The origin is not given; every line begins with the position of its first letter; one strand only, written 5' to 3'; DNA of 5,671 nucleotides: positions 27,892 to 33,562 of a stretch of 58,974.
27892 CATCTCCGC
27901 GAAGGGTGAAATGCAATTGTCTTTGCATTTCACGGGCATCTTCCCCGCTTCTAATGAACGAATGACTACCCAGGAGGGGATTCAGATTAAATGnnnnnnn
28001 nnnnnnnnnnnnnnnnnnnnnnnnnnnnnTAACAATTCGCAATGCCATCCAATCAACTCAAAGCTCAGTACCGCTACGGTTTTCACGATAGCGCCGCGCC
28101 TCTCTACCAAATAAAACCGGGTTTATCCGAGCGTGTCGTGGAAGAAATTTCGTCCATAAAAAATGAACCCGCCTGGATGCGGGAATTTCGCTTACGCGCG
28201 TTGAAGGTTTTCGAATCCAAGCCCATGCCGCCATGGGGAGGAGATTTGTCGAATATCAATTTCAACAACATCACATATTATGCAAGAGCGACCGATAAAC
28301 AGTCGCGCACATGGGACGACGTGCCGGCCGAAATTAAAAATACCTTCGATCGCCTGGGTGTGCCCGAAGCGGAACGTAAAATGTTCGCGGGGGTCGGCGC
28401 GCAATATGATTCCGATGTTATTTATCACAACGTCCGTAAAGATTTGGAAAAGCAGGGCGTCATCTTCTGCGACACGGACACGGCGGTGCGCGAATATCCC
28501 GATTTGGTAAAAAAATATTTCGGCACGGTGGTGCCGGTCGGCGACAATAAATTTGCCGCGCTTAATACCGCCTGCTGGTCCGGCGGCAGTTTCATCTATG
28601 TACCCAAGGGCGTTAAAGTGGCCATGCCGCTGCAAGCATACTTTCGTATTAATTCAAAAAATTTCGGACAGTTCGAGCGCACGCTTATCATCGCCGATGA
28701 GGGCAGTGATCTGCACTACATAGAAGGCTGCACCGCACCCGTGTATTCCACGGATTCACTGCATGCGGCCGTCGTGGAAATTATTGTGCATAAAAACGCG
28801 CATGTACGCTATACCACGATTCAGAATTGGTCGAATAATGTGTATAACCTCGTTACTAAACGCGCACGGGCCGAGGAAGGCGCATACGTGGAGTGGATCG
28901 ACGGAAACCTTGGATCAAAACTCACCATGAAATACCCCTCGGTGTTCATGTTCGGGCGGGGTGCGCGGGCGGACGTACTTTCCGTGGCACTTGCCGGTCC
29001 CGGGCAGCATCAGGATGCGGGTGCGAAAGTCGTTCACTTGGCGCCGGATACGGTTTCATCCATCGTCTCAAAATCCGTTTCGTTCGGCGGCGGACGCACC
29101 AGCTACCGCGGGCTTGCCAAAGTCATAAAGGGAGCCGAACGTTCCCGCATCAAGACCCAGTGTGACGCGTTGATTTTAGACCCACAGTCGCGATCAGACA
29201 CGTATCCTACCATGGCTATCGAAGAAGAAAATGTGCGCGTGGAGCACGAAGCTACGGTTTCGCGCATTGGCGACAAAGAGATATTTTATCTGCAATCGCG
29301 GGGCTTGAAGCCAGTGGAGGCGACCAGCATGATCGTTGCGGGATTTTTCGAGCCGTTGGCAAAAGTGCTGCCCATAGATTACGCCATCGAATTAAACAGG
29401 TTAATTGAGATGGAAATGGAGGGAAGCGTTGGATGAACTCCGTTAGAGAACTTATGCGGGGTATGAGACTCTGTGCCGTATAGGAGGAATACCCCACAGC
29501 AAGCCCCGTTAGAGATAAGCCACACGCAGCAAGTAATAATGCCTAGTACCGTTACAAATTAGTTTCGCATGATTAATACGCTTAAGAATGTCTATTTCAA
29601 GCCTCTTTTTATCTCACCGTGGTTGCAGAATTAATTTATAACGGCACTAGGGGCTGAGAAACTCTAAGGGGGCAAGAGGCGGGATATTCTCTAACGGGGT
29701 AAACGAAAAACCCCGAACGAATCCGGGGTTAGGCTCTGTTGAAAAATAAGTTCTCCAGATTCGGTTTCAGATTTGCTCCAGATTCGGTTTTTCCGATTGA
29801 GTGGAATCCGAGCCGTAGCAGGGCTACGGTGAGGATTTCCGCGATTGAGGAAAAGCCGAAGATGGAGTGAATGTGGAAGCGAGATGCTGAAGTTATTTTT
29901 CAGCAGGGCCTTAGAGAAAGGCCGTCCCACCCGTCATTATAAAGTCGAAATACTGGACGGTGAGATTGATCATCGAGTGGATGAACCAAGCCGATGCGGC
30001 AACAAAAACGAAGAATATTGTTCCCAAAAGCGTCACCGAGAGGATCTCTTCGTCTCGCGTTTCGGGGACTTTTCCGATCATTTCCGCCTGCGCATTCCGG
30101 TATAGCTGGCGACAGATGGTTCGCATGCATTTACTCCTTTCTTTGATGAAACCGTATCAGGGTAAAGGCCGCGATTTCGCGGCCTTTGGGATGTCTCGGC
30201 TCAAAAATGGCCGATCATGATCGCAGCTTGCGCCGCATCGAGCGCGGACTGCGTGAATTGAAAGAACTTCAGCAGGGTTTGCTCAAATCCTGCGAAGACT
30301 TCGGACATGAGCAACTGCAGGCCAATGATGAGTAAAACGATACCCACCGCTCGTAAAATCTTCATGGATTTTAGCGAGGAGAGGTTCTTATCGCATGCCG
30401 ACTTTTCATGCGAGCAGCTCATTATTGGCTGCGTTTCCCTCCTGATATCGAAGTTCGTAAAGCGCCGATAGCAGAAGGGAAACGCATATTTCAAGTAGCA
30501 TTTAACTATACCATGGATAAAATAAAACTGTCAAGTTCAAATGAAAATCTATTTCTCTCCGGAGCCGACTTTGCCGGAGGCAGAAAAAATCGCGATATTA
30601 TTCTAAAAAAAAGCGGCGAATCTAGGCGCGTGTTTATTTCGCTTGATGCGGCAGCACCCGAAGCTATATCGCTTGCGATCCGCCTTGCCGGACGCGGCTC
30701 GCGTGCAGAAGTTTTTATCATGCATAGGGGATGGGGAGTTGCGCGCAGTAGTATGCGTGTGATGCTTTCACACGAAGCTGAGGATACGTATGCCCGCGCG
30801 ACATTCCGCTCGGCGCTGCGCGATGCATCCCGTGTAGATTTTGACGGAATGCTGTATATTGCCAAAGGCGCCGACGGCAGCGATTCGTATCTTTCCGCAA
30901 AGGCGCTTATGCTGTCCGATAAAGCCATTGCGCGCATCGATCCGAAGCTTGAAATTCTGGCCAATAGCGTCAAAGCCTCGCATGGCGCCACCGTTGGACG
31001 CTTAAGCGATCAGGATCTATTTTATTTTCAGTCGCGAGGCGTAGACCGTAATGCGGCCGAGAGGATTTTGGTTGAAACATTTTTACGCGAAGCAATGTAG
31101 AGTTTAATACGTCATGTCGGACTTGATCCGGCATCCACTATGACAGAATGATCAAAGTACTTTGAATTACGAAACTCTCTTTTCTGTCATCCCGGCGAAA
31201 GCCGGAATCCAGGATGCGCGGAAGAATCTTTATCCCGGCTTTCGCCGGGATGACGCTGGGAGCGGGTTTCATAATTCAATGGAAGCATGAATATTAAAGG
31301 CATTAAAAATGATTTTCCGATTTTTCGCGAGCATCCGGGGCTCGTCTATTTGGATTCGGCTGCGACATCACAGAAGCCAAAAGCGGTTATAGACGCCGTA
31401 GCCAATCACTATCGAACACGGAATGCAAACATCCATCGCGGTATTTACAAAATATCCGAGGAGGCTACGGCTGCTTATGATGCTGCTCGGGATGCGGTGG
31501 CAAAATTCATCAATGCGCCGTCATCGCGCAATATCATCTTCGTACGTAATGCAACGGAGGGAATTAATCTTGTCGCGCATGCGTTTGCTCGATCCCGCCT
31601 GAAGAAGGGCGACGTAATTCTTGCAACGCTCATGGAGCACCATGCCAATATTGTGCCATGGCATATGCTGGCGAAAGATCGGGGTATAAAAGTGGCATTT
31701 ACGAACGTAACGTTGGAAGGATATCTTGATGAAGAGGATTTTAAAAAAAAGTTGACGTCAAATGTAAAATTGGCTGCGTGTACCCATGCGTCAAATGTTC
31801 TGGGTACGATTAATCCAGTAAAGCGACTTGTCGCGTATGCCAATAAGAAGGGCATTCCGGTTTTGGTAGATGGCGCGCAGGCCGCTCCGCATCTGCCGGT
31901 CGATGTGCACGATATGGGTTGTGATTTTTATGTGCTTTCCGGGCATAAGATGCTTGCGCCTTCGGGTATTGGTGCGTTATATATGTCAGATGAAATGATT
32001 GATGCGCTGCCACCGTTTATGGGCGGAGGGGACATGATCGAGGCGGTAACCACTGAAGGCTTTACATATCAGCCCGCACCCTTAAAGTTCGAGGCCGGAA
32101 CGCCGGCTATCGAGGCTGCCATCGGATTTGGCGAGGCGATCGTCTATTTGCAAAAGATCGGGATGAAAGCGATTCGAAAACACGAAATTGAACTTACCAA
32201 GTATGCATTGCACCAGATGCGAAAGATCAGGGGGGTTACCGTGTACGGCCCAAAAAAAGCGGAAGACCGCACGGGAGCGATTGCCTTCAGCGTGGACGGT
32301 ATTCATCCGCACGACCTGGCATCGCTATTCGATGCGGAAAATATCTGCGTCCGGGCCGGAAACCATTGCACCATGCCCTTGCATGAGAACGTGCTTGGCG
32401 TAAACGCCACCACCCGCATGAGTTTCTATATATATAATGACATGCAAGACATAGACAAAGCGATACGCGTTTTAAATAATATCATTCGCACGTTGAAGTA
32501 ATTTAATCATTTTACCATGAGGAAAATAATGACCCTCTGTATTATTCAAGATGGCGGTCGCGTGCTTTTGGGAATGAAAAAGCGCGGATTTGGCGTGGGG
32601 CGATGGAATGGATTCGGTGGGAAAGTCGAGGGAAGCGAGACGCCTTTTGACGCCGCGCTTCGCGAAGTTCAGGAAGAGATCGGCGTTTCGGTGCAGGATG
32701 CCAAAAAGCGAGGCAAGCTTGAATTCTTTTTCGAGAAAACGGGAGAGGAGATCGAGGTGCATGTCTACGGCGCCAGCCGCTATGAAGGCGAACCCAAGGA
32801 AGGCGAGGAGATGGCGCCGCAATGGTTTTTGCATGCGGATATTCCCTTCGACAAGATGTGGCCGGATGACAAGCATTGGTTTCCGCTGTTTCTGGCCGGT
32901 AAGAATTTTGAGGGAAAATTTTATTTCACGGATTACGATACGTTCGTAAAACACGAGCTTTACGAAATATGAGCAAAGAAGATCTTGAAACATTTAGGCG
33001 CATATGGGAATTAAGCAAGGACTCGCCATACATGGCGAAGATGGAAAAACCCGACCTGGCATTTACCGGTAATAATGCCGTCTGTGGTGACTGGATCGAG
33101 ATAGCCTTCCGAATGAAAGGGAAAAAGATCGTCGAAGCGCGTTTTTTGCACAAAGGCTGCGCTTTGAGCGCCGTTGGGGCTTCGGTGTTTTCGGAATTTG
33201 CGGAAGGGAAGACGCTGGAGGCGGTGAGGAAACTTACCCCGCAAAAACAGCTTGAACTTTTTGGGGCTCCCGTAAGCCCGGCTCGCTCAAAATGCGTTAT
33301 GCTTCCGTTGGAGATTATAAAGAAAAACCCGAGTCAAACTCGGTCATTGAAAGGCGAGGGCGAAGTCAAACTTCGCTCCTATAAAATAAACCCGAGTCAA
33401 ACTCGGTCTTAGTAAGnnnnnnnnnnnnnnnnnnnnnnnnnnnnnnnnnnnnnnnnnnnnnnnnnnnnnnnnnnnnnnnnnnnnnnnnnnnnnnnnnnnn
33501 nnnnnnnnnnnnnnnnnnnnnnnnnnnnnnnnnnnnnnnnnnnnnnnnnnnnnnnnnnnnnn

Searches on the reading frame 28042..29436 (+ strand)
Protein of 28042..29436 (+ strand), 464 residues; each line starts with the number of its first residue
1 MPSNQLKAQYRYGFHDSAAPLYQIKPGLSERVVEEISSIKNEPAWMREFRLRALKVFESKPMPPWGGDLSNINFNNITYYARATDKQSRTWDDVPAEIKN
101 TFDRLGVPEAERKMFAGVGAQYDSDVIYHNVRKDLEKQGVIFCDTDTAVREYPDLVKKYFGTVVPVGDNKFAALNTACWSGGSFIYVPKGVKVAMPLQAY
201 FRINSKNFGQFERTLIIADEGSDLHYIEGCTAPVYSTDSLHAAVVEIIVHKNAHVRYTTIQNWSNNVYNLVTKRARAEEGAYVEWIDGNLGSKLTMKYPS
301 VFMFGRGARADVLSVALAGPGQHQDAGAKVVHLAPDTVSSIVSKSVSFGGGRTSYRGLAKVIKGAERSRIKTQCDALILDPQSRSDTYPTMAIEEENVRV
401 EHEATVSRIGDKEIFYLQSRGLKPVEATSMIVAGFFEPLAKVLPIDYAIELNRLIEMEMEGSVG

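Call 4: search_protein_families(library=pfam, proteins=[window:28042-29436:+], max_evalue=0.01)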
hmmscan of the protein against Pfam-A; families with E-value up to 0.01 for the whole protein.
window:28042-29436:+ (464 aa): 2 families
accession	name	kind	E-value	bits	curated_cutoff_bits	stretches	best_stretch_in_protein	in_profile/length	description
PF01458.23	SUFBD_core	-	2.7e-82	276.1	27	1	201-435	1-232/232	SUF system FeS cluster assembly, SufBD core domain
PF19295.5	SufBD_N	-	1.2e-12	48.3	23.5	1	126-198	98-171/172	SufBD protein N-terminal region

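Call 8: search_protein_families(library=ncbifam, proteins=[window:28042-29436:+], max_evalue=0.01)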
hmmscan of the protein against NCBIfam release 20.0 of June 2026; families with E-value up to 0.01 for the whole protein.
window:28042-29436:+ (464 aa): 5 families
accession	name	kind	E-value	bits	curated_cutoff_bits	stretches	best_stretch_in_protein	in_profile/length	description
TIGR01980.1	sufB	equivalog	7e-213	707.2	346.4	1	9-455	2-448/448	Fe-S cluster assembly protein SufB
NF008773.0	PRK11814.1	equivalog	4.8e-148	493.8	717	1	7-464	16-484/484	Fe-S cluster assembly protein SufB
NF052511.1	SUF_like_SmsB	exception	6.9e-80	269.2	650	1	30-462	14-444/445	SUF-like minimal system protein SmsB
TIGR01981.1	sufD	equivalog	1.4e-58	198.4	222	1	179-444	4-267/275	Fe-S cluster assembly protein SufD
NF008194.0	PRK10948.1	equivalog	8e-15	54.6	489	1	243-436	201-394/423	Fe-S cluster assembly protein SufD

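Call 26: find_related_loci(query=window:28042-29436:+, collection=genome_contigs, flank=5000)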
Query window:28042-29436:+ (464 aa) in genome_contigs; peptide patterns used: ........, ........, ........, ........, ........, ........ (x = any residue, [..] = any of these).
600 stretches matched a pattern (row limit reached: there are more); 596 encode a relative of the query (tblastn E <= 1e-3); the best 80 are kept; 80 distinct loci.
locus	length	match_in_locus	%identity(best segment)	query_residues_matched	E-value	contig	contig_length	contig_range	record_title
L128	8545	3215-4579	68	10-464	0e+0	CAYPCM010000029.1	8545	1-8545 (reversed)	MAG TPA_asm: uncultured Candidatus Saccharibacteria bacterium isolate SRP269290_co2_445 genome assembly, contig: NODE_11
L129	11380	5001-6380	64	6-464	0e+0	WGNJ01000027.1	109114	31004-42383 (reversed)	MAG: Alphaproteobacteria bacterium isolate RI_251 c_000000028873, whole genome shotgun sequence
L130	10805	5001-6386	64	3-464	0e+0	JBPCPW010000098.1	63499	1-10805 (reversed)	MAG: Candidatus Dormibacteria bacterium isolate TH_ant_mag_192 S1Ck127_1910633_flag_1_multi_15.7797_len_63499, whole gen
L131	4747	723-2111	65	2-464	0e+0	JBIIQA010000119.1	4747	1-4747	MAG: Miltoncostaeaceae bacterium isolate ME2003-06-27_3300042884_group2_bin66 Rohwer_bin390_scaffold_24772_c1, whole gen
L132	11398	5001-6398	65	1-464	0e+0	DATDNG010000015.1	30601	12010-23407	MAG TPA_asm: Nitrososphaeraceae archaeon isolate SMAG_U431 k141_218513, whole genome shotgun sequence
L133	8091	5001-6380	65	5-464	0e+0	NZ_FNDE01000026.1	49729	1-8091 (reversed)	Aneurinibacillus thermoaerophilus strain L 420-91, whole genome shotgun sequence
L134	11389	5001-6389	64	5-464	0e+0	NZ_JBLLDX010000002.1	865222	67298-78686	Melissospora conviva strain DT45 NODE_2_length_865222_cov_32.117013, whole genome shotgun sequence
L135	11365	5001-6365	66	11-464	0e+0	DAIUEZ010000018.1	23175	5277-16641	MAG TPA_asm: Nitrososphaera sp. isolate CTOTU29107 NODE_20_length_23175_cov_6.291393, whole genome shotgun sequence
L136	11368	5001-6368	64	9-464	0e+0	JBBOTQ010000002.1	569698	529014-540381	Priestia sp. FSL H7-0729 PS01415_SAMN25893906_2, whole genome shotgun sequence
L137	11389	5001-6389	64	5-464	0e+0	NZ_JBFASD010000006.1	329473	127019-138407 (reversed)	Micromonospora sp. NPDC053811 NPDC053811_101_B9.ctg-0006, whole genome shotgun sequence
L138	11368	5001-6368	64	9-464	0e+0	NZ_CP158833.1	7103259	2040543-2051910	Paenibacillus amylolyticus strain PAE4 chromosome, complete genome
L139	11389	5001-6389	65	5-464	0e+0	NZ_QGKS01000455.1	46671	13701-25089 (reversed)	Micromonospora sicca strain 4G51 NODE_24_length_46671_cov_8.62388_ID_47, whole genome shotgun sequence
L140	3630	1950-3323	65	8-464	0e+0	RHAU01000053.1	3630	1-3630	MAG: Actinomycetota bacterium isolate WBA_1B_007 contig_100_52, whole genome shotgun sequence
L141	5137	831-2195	65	11-464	0e+0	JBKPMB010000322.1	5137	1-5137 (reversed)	MAG: Thermoproteota archaeon isolate GS_HAYS_MAG_00077 GS_HAYS_000000342197, whole genome shotgun sequence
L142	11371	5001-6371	64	10-464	0e+0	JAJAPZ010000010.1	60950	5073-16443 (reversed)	MAG: Candidatus Obscuribacterium magneticum isolate DUR003 NODE_10_length_60950, whole genome shotgun sequence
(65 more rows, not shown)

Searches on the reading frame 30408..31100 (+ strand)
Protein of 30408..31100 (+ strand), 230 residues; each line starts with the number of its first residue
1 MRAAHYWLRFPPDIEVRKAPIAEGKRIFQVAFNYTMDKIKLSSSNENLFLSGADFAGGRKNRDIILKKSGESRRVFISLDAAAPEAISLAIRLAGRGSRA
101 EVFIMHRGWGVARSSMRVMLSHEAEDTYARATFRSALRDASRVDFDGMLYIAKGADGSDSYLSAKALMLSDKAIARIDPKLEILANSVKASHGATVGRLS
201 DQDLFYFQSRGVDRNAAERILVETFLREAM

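Call 4: search_protein_families(library=pfam, proteins=[window:30408-31100:+], max_evalue=0.01)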
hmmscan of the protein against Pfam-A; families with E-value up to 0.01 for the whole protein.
window:30408-31100:+ (230 aa): 1 family
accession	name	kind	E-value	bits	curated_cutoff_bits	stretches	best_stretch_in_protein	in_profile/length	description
PF01458.23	SUFBD_core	-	1.8e-36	126.2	27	1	88-225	95-232/232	SUF system FeS cluster assembly, SufBD core domain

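Call 8: search_protein_families(library=ncbifam, proteins=[window:30408-31100:+], max_evalue=0.01)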
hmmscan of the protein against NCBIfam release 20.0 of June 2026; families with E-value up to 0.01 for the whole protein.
window:30408-31100:+ (230 aa): 5 families
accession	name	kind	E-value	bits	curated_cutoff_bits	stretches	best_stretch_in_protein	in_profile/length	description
TIGR01981.1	sufD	equivalog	1.5e-38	132.7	222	1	84-229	117-262/275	Fe-S cluster assembly protein SufD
NF008194.0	PRK10948.1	equivalog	5.5e-23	81.5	489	1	114-228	282-396/423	Fe-S cluster assembly protein SufD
TIGR01980.1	sufB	equivalog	3.3e-18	65.6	346.4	1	93-228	296-431/448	Fe-S cluster assembly protein SufB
NF008773.0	PRK11814.1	equivalog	3.6e-12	45.6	717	1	95-229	325-459/484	Fe-S cluster assembly protein SufB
NF052511.1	SUF_like_SmsB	exception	3.7e-10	39.4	650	1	138-227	332-419/445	SUF-like minimal system protein SmsB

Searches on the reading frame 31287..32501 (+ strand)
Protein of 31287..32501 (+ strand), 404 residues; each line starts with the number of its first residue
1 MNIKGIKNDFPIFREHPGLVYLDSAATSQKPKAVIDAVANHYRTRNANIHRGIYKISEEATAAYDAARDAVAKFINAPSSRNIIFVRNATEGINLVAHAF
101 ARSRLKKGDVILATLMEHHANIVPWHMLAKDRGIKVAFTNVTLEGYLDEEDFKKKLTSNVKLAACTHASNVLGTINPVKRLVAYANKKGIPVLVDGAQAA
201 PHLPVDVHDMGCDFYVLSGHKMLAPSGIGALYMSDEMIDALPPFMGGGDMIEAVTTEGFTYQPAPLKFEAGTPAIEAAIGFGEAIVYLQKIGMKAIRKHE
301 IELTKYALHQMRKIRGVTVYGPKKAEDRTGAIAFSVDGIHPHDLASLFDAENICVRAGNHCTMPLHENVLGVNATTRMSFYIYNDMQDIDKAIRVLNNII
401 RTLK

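Call 4: search_protein_families(library=pfam, proteins=[window:31287-32501:+], max_evalue=0.01)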
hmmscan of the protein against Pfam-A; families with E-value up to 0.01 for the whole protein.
window:31287-32501:+ (404 aa): 4 families
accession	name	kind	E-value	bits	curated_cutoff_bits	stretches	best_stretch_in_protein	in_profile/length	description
PF00266.25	Aminotran_5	-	7.8e-141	469.8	21.5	1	20-391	1-370/371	Aminotransferase class-V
PF01053.26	Cys_Met_Meta_PP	-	7.7e-05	21.8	27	1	104-223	87-200/381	Cys/Met metabolism PLP-dependent enzyme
PF01212.27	Beta_elim_lyase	-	0.00014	21.7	27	1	120-240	80-218/288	Beta-eliminating lyase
PF01041.23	DegT_DnrJ_EryC1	-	0.00037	20.3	19.8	1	80-200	39-150/360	DegT/DnrJ/EryC1/StrS aminotransferase family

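Call 8: search_protein_families(library=ncbifam, proteins=[window:31287-32501:+], max_evalue=0.01)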
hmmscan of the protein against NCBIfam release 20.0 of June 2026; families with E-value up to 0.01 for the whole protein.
window:31287-32501:+ (404 aa): 34 families (the best 25 are shown)
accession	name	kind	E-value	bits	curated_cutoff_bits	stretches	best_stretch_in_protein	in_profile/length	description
TIGR01979.1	sufS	subfamily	3.4e-163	543.2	475.1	1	5-403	2-402/403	SufS family cysteine desulfurase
NF041166.1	f2_encap_cargo1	exception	5.2e-142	475.1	800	1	2-398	226-622/623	family 2A encapsulin nanocompartment cargo protein cysteine desulfurase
NF006791.0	PRK09295.1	equivalog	1.3e-125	419.6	661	1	3-403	5-405/406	cysteine desulfurase SufS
NF008126.0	PRK10874.1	equivalog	5.6e-107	358.3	607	1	3-401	6-397/401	cysteine desulfurase CsdA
TIGR03392.1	FeS_syn_CsdA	equivalog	4.6e-104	348.7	493.6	1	4-400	4-393/398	cysteine desulfurase CsdA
TIGR01977.1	am_tr_V_EF2568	hypoth_equivalog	4.2e-84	282.7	377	1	20-399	1-376/376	cysteine desulfurase family protein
TIGR01976.1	am_tr_V_VC1184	hypoth_equivalog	4.1e-72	243.7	352.35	1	3-395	3-400/401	cysteine desulfurase-like protein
NF040779.1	Sec_lyase_SclA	exception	1.1e-68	231.8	525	1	20-400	1-377/378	selenocysteine lyase SclA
TIGR03402.1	FeS_nifS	equivalog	2.5e-47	161.4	530.75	1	20-403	1-373/379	cysteine desulfurase NifS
TIGR03235.1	DNA_S_dndA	equivalog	1.6e-37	129.6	480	1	21-363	1-326/353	cysteine desulfurase DndA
NF010611.0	PRK14012.1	equivalog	9.6e-37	126.9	548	1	20-367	7-336/406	IscS subfamily cysteine desulfurase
TIGR02006.1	IscS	equivalog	7.7e-35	120.7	643.2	1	20-364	5-329/402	IscS subfamily cysteine desulfurase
TIGR04343.1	egtE_PLP_lyase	equivalog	2.8e-29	102.1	400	1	16-351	11-326/370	ergothioneine biosynthesis PLP-dependent enzyme EgtE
TIGR03403.1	nifS_epsilon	equivalog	3.9e-28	98.3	587.7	1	20-400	1-373/382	NifS family cysteine desulfurase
NF002806.0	PRK02948.1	subfamily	1.6e-25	89.9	304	1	19-237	1-216/381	IscS subfamily cysteine desulfurase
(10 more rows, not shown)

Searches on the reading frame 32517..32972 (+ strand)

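Call 4: search_protein_families(library=pfam, proteins=[window:32517-32972:+], max_evalue=0.01)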
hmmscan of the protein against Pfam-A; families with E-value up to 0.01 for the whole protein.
window:32517-32972:+ (151 aa): 1 family
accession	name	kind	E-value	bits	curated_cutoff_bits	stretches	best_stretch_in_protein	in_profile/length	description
PF00293.34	NUDIX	-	1.5e-16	61.1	21.1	1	7-125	8-134/134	NUDIX domain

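Call 8: search_protein_families(library=ncbifam, proteins=[window:32517-32972:+], max_evalue=0.01)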
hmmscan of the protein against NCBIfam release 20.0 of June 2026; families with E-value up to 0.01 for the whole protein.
window:32517-32972:+ (151 aa): 16 families
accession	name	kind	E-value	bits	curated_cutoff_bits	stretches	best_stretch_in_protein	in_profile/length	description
NF006530.0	PRK08999.1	equivalog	2.3e-13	49.9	245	1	8-111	12-114/315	Nudix family hydrolase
NF008044.0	PRK10776.1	equivalog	7.7e-12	45.2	148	1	28-116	31-117/130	8-oxo-dGTP diphosphatase MutT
TIGR00586.1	mutt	equivalog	3e-11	43.4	97.9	1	8-114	11-116/129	8-oxo-dGTP diphosphatase MutT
NF007834.0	PRK10546.1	equivalog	1.4e-08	34.7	156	1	8-119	9-119/135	pyrimidine (deoxy)nucleoside triphosphate diphosphatase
TIGR02705.1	nudix_YtkD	equivalog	7.3e-06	25.6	154.4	1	33-62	50-79/156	RNA deprotection pyrophosphohydrolase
NF006961.0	PRK09438.1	equivalog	9.8e-06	25.1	103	1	22-63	26-67/151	dihydroneopterin triphosphate diphosphatase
NF041652.1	Nud_hyd_Dein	equivalog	4.7e-05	23.7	200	1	15-64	26-79/152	Nudix hydrolase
NF001299.0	PRK00241.1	equivalog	6e-05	22.6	158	1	7-63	139-194/263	NAD(+) diphosphatase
NF012016.0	PRK15472.1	equivalog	0.00022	20.9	95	1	4-58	5-61/141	nucleoside triphosphatase NudI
NF003788.0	PRK05379.1-5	equivalog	0.00026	20.4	354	1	8-68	218-278/351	bifunctional nicotinamide-nucleotide adenylyltransferase/Nudix hydroxylase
NF003786.0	PRK05379.1-2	equivalog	0.00069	18.9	397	1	9-67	224-282/354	bifunctional nicotinamide-nucleotide adenylyltransferase/Nudix hydroxylase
NF001937.0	PRK00714.1-4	equivalog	0.0008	19.1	139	1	4-63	10-66/161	RNA pyrophosphohydrolase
NF001938.0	PRK00714.1-5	equivalog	0.001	18.4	116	1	2-60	13-77/172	RNA pyrophosphohydrolase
NF008736.0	PRK11762.1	equivalog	0.0023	17.5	169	1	35-64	81-110/186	ADP compounds hydrolase NudE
NF052459.1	OxoGTPPhMutT1Mycb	equivalog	0.0047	16.1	475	1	30-107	31-106/292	8-oxo-(d)GTP phosphatase MutT1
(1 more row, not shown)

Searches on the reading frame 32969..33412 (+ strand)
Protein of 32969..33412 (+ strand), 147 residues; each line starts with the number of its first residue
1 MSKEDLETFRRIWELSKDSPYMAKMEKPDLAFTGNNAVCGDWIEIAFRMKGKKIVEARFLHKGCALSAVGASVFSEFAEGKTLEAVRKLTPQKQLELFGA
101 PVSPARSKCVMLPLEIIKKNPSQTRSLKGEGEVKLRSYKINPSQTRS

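Call 4: search_protein_families(library=pfam, proteins=[window:32969-33412:+], max_evalue=0.01)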
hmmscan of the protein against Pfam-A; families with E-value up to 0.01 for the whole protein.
window:32969-33412:+ (147 aa): 1 family
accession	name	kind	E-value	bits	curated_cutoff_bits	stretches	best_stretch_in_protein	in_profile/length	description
PF01592.21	NifU_N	-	1.7e-11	44.8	22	1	33-119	28-115/127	NifU-like N terminal domain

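Call 8: search_protein_families(library=ncbifam, proteins=[window:32969-33412:+], max_evalue=0.01)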
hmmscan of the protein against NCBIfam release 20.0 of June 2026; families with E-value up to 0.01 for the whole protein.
window:32969-33412:+ (147 aa): 4 families
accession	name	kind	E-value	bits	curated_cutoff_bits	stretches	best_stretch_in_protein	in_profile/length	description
TIGR01994.1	SUF_scaf_2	equivalog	2.3e-13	50.3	92.5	1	12-90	9-87/137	Fe-S cluster assembly sulfur transfer protein SufU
TIGR03419.1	NifU_clost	equivalog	5.7e-09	36.4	187.9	1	24-120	17-112/121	Fe-S cluster assembly scaffold protein NifU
TIGR01999.1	iscU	equivalog_domain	2.1e-05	24.6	192.4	1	36-120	32-115/124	Fe-S cluster assembly scaffold IscU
TIGR02000.1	NifU_proper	equivalog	0.00087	18.8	273.3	1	38-115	34-112/290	Fe-S cluster assembly protein NifU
